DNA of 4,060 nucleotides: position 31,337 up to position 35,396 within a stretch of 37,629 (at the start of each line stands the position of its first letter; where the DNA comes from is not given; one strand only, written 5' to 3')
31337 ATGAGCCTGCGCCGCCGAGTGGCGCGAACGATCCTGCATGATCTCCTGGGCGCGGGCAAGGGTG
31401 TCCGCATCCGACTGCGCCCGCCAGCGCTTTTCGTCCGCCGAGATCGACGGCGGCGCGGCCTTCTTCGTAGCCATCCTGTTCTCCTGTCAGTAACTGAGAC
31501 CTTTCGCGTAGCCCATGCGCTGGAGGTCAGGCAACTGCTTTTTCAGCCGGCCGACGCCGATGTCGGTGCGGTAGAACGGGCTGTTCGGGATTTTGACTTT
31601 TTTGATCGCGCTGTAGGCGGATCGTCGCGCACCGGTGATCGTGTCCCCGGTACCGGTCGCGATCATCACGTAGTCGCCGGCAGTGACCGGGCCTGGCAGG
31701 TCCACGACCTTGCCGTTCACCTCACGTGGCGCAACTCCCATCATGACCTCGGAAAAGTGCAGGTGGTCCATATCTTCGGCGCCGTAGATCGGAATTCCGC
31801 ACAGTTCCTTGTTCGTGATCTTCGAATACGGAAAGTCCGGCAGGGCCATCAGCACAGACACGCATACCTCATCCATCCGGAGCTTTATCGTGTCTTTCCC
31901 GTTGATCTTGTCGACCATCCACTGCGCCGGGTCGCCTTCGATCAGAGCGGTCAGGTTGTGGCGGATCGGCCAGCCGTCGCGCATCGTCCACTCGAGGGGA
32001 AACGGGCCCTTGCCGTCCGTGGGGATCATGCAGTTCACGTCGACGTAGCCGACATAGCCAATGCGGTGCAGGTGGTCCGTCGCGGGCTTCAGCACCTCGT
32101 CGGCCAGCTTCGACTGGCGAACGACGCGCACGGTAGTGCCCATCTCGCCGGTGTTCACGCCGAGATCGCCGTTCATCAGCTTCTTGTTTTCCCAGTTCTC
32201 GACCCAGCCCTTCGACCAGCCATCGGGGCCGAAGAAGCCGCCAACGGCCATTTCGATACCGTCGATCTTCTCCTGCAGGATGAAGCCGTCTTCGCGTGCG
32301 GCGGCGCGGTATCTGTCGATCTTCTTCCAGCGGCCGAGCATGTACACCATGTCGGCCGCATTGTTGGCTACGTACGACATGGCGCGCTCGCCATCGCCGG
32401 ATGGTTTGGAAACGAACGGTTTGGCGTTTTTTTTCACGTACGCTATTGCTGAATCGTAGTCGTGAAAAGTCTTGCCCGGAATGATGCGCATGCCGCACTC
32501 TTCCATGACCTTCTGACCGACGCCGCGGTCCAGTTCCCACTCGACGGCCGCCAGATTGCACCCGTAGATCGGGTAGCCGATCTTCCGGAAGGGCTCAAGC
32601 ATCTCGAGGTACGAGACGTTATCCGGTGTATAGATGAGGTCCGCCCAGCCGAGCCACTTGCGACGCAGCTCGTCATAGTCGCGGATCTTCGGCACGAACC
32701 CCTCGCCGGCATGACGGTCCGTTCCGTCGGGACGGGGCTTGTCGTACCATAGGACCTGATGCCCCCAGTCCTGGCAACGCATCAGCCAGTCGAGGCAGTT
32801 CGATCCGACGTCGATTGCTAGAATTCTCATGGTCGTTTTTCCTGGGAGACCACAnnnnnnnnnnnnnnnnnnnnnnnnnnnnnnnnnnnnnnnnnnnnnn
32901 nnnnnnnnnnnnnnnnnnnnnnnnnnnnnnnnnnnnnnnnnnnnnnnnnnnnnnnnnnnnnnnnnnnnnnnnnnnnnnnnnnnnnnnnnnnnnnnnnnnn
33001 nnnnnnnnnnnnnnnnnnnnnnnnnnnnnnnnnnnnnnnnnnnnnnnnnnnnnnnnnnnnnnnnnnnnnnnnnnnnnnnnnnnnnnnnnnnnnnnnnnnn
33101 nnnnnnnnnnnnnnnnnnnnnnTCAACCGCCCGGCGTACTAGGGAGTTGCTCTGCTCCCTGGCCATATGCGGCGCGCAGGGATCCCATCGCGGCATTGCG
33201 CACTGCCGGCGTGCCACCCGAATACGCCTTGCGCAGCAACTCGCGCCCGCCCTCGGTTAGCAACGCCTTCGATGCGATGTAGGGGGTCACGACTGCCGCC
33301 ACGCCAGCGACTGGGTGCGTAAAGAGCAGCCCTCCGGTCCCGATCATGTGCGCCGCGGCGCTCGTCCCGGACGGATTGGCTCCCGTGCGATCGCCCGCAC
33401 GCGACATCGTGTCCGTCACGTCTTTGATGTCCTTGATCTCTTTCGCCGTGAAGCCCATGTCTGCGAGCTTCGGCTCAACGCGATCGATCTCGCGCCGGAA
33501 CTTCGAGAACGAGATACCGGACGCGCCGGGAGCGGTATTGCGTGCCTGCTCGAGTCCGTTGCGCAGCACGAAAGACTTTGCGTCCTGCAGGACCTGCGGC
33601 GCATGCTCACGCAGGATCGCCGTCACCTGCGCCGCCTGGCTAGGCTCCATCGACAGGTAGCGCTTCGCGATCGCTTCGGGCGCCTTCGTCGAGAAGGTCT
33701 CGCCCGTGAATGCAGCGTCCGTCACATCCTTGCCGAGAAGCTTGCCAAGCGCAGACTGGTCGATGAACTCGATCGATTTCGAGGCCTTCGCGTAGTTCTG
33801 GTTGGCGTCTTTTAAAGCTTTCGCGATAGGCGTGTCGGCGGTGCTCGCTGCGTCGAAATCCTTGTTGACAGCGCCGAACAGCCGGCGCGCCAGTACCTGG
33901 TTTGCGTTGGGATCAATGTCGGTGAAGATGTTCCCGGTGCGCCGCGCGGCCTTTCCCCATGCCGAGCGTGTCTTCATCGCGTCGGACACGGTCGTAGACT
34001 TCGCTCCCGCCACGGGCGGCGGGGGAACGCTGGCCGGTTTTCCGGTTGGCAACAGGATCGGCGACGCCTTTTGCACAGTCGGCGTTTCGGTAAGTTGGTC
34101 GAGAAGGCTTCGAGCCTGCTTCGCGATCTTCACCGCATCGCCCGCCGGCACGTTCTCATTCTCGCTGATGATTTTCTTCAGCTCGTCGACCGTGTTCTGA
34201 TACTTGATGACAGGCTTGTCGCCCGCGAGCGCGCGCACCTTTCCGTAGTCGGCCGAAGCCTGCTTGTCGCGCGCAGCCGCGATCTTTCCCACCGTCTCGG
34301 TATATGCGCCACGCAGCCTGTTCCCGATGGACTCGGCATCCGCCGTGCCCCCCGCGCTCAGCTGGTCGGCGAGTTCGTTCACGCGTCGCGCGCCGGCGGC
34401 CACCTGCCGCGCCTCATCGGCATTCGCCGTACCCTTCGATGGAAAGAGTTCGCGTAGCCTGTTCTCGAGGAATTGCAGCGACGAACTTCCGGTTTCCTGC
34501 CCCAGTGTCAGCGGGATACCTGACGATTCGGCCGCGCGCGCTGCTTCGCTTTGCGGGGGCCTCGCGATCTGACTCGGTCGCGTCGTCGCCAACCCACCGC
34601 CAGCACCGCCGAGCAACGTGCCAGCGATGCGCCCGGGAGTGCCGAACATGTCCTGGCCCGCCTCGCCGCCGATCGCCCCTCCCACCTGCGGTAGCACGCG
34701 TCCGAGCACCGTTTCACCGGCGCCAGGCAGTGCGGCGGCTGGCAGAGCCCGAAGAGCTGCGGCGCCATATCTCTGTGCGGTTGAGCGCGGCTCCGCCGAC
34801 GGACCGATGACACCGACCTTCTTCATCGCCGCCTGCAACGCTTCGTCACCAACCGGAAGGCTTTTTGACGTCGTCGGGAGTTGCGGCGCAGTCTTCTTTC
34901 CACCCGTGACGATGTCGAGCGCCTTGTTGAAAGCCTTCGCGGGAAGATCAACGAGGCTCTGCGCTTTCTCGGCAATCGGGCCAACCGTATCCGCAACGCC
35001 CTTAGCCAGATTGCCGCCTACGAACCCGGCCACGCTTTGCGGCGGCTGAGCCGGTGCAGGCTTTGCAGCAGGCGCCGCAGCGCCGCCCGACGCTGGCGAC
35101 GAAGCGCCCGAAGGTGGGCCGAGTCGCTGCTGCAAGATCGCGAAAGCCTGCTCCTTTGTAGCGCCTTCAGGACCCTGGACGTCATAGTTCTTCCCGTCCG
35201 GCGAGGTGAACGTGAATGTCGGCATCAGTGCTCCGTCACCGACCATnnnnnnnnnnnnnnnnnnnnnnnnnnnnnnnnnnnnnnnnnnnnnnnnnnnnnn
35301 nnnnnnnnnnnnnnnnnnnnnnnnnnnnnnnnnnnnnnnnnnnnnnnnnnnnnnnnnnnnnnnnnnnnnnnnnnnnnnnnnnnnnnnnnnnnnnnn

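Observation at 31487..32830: Full-length PurD-like ATP-grasp ligase embedded in the virion/late operon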

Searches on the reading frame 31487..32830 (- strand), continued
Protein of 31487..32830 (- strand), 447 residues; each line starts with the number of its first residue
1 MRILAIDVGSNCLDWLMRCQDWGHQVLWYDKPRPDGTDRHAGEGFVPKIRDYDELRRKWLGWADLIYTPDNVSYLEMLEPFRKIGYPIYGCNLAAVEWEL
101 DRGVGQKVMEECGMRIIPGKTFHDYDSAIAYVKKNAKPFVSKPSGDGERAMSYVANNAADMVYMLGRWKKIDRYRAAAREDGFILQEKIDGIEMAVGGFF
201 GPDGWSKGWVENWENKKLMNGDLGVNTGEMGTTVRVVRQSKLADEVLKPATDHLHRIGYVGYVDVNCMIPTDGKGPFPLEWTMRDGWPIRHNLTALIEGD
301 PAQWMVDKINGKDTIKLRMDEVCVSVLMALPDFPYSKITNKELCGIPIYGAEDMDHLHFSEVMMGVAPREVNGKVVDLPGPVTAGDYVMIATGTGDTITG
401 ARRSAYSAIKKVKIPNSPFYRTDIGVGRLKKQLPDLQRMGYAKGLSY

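Call 57: find_encoding_contigs(protein=P0221, flank=10000, max_places=3)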
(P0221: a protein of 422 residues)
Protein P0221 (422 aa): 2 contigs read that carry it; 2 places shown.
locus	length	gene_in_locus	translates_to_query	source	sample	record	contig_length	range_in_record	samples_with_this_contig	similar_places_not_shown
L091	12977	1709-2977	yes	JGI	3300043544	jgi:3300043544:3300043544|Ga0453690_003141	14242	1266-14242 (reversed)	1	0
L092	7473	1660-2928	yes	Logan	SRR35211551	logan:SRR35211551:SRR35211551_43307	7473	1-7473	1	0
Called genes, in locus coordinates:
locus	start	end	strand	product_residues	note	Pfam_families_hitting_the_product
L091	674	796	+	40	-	-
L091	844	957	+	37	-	-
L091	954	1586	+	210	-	PF03237:Terminase_6N (weak)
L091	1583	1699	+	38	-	-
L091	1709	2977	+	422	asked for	PF01071:GARS_A, PF02843:GARS_C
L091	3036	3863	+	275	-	-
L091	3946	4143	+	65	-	-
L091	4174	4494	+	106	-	-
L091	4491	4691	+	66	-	-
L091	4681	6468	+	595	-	PF23899:SU10_portal, PF16510:P22_portal, PF23899:SU10_portal, PF12236:Head-tail_con (weak)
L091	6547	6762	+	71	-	-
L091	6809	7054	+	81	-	-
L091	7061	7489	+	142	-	-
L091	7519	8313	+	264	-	-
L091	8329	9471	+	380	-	PF17236:SU10_MCP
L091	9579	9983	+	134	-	-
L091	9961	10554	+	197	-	PF24175:SU10_adaptor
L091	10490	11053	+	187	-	-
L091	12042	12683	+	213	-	-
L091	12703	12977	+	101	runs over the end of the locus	-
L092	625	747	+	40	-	-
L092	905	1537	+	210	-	PF03237:Terminase_6N (weak)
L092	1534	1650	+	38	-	-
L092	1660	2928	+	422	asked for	PF01071:GARS_A, PF02843:GARS_C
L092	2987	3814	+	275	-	-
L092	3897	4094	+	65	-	-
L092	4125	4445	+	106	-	-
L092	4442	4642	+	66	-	-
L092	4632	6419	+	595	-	PF23899:SU10_portal, PF16510:P22_portal, PF23899:SU10_portal, PF12236:Head-tail_con (weak)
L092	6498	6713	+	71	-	-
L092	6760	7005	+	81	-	-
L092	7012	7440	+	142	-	-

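Call 58: find_encoding_contigs(protein=P0206, flank=10000, max_places=3)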
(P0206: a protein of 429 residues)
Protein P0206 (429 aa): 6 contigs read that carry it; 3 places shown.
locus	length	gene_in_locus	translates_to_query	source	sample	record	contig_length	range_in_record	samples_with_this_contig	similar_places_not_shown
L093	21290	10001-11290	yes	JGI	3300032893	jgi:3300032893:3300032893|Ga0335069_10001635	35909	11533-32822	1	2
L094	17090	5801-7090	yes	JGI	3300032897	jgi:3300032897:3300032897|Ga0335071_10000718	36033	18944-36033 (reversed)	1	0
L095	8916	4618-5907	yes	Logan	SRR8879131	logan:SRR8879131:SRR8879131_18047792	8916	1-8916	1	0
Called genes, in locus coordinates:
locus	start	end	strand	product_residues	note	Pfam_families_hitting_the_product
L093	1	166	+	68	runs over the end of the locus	-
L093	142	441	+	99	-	-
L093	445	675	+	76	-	-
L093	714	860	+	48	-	-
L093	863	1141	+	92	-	-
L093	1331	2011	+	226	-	-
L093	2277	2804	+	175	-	-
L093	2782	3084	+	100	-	-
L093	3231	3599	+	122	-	PF13392:HNH_3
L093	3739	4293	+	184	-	-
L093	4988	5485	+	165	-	-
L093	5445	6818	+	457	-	-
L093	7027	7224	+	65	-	-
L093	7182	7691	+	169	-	PF03692:CxxCxxCC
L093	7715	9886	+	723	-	PF04860:Phage_portal (weak)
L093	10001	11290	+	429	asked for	PF01071:GARS_A, PF02843:GARS_C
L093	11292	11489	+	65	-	-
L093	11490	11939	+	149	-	-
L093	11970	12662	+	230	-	-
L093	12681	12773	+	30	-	-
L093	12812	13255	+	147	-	-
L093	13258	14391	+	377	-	-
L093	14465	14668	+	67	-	-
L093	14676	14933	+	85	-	-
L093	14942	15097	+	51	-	-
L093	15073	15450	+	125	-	-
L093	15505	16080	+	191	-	-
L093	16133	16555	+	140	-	-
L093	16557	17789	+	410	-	-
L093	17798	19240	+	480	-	-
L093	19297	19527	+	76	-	-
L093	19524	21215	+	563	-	-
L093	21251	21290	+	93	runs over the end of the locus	-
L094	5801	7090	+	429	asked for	PF01071:GARS_A, PF02843:GARS_C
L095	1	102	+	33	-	?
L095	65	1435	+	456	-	-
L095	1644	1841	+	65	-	-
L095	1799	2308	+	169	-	PF03692:CxxCxxCC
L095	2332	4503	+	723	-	PF04860:Phage_portal (weak)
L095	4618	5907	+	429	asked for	PF01071:GARS_A, PF02843:GARS_C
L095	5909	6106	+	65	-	-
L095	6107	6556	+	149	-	-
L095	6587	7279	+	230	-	-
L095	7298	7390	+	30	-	-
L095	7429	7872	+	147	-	-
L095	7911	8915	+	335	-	?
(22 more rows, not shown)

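Call 77: find_related_loci(query=A5, collection=viral_contigs, flank=8000)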
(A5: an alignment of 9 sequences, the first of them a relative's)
Query A5 (446 aa) in viral_contigs; peptide patterns used: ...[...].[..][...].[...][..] (x = any residue, [..] = any of these).
600 stretches matched a pattern (row limit reached: there are more); 593 encode a relative of the query (tblastn E <= 1e-3); the best 80 are kept; 80 distinct loci.
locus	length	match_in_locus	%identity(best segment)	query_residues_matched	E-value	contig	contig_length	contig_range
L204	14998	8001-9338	100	1-446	0e+0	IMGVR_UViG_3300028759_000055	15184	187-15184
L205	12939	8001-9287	49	1-446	1e-134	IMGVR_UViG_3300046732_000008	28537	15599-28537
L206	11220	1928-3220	46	1-440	1e-131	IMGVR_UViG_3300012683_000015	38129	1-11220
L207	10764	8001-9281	49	1-446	5e-131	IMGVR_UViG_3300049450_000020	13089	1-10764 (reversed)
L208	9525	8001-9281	49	1-446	4e-131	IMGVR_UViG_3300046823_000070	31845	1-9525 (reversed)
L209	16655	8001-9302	48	1-440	6e-129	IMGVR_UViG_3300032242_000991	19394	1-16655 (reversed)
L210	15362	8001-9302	45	1-440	1e-122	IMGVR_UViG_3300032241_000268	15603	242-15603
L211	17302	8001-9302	45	1-440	3e-122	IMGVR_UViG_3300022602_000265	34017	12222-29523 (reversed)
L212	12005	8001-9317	46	1-444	4e-122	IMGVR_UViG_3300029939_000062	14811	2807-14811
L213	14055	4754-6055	45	1-440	3e-122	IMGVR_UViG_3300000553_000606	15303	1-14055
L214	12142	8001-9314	46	1-446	1e-121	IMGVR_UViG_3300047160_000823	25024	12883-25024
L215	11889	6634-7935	45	1-440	1e-121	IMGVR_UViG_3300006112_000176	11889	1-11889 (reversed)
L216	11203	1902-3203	45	1-440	1e-121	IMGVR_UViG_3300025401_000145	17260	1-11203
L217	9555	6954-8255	45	1-440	1e-121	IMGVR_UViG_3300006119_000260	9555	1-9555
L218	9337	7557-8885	46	2-446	4e-121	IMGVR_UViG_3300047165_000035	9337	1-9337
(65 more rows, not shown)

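Call 84: search_dna_similar(query=P0221, collection=phages, mode=protein, max_rows=25, max_evalue=1e-8)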
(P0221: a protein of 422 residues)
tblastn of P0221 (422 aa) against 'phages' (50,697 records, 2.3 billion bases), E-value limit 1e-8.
Records with a match: 19; places in all: 19; records where one place covers at least 80% of the query: 8.
Best place of each record, by identity: <60% 19.
By first word of the organism name: Bacteriophage 10; Listeria 4; Salmonella 2; Caudoviricetes 1; Enterococcus 1; Staphylococcus 1.
By host as written in the record: - 11; Listeria monocytogenes 4; Homo sapiens 2; Enterococcus faecalis 1; Staphylococcus aureus 1.
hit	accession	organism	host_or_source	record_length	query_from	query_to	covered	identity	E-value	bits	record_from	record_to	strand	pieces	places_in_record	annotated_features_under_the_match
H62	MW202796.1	Caudoviricetes sp.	Manatee Spring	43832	1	421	100%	30.7%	1e-42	166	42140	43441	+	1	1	none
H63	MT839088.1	Bacteriophage sp.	human fecal samples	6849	1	404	96%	23.3%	1e-16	88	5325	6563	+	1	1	record has no annotation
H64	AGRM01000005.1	Salmonella enterica subsp. houtenae str. ATCC BAA-1581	Homo sapiens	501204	1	405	96%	23.2%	9e-15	82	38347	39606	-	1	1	phosphoribosylamine--glycine ligase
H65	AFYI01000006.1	Salmonella enterica subsp. enterica serovar Infantis str. ...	Homo sapiens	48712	1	405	96%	22.9%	5e-14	81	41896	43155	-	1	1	phosphoribosylamine--glycine ligase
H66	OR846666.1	Enterococcus phage Efs 1-1-1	Enterococcus faecalis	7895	1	405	96%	22.0%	3e-16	87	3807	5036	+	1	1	record has no annotation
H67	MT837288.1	Bacteriophage sp.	human fecal samples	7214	59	405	82%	23.2%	1e-14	82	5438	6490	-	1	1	record has no annotation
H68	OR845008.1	Staphylococcus phage SA 1306 Kay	Staphylococcus aureus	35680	69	405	80%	23.1%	2e-13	79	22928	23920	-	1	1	record has no annotation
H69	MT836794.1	Bacteriophage sp.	human fecal samples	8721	57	405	83%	22.1%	3e-9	65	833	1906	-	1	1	record has no annotation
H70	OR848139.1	Listeria phage LM 4-14-1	Listeria monocytogenes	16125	70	405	80%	22.4%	3e-15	84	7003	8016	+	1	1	record has no annotation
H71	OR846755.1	Listeria phage LM 4-11-1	Listeria monocytogenes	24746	70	405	80%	22.4%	3e-15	84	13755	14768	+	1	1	record has no annotation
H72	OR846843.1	Listeria phage LM 4-11-1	Listeria monocytogenes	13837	70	405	80%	21.8%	9e-17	89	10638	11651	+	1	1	record has no annotation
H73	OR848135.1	Listeria phage LM 4-14-1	Listeria monocytogenes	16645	70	405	80%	21.8%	9e-17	89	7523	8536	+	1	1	record has no annotation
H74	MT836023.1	Bacteriophage sp.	human fecal samples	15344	69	406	80%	21.7%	9e-12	73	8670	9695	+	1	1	record has no annotation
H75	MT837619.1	Bacteriophage sp.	human fecal samples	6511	69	405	80%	21.7%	1e-12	76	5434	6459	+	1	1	record has no annotation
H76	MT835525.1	Bacteriophage sp.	human fecal samples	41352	69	405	80%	21.7%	2e-9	66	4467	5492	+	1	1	record has no annotation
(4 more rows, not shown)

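Call 96: search_protein_families(library=phrogs, proteins=[L086:6628-9555:+], max_evalue=0.001)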
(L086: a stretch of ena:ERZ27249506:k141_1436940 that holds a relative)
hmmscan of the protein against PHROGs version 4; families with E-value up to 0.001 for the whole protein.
L086:6628-9555:+ (975 aa): 1 family
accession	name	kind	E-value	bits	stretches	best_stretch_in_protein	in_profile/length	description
phrog_3513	-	lysis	3e-24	86.1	1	31-164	634-783/1434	endolysin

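Call 101: search_protein_families(library=ncbifam, proteins=[window:31490-32830:-], max_evalue=0.001)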
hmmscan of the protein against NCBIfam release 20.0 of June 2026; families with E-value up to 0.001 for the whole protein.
window:31490-32830:- (447 aa): 1 family
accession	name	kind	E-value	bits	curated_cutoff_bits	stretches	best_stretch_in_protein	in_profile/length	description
TIGR00877.1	purD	equivalog_domain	1.8e-25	89.6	288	1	77-427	80-422/425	phosphoribosylamine--glycine ligase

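Call 102: search_protein_families(library=padloc, proteins=[window:31490-32830:-, P0176], max_evalue=0.001)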
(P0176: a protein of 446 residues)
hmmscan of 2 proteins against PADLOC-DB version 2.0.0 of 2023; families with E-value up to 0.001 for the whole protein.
window:31490-32830:- (447 aa): 0 families

P0176 (446 aa): 0 families

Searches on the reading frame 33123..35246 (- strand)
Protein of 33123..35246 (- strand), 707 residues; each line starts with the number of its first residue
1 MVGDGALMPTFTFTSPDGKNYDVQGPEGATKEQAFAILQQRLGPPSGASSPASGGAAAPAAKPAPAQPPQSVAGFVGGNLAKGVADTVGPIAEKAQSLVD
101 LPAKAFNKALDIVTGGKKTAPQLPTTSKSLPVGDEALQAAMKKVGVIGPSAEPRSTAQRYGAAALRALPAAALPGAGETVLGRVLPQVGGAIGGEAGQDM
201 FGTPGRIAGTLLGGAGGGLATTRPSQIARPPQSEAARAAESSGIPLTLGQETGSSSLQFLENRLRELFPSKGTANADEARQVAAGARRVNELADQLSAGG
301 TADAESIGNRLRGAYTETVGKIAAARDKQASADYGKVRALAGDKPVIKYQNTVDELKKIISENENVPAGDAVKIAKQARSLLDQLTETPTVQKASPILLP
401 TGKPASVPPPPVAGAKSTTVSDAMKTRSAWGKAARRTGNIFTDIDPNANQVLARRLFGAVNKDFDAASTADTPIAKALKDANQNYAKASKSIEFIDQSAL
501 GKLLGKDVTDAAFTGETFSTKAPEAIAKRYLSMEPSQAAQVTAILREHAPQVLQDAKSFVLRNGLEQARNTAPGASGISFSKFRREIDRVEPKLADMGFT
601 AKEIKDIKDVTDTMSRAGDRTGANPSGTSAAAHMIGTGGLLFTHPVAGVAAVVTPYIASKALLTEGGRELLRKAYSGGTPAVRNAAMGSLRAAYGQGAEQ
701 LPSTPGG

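Call 6: search_protein_families(library=pfam, proteins=[window:33123-35246:-], max_evalue=0.01)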
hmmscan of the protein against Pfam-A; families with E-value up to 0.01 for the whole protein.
window:33123-35246:- (707 aa): 0 families

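Call 7: search_protein_families(library=phrogs, proteins=[window:33123-35246:-], max_evalue=0.001)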
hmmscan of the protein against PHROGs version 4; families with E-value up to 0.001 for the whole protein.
window:33123-35246:- (707 aa): 0 families

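Call 61: find_related_loci(query=window:33126-35246:-, collection=viral_contigs, flank=8000)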
Query window:33126-35246:- (707 aa) in viral_contigs; peptide patterns used: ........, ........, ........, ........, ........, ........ (x = any residue, [..] = any of these).
86 stretches matched a pattern; 32 encode a relative of the query (tblastn E <= 1e-3); 32 distinct loci.
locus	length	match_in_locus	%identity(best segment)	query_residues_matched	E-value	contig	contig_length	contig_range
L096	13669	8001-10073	80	8-696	0e+0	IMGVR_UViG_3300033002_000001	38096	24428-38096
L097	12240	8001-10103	80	1-696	0e+0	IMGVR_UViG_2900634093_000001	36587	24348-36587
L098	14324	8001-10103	80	1-696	0e+0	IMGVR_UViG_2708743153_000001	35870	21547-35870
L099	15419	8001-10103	79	1-696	0e+0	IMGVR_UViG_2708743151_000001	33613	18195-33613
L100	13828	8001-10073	79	8-696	0e+0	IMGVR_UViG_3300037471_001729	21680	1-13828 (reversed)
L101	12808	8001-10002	75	8-701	0e+0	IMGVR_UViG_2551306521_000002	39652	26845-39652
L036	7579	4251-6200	59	8-696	0e+0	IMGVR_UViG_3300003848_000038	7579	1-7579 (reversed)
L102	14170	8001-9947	59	8-696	0e+0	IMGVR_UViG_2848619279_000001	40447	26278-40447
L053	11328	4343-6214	60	64-696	0e+0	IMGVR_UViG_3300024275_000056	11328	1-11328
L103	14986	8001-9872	60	64-696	0e+0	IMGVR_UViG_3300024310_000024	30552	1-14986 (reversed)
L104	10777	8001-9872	60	64-696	0e+0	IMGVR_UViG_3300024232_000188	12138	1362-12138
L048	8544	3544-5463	59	65-704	0e+0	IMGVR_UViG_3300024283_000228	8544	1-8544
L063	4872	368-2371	56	16-696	0e+0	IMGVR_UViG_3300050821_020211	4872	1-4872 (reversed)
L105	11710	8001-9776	58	71-696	0e+0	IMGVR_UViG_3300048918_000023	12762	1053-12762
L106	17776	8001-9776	58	71-696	0e+0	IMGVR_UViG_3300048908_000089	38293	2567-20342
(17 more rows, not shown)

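Call 101: search_protein_families(library=ncbifam, proteins=[window:33123-35246:-], max_evalue=0.001)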
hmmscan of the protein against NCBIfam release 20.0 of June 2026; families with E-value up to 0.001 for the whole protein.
window:33123-35246:- (707 aa): 0 families
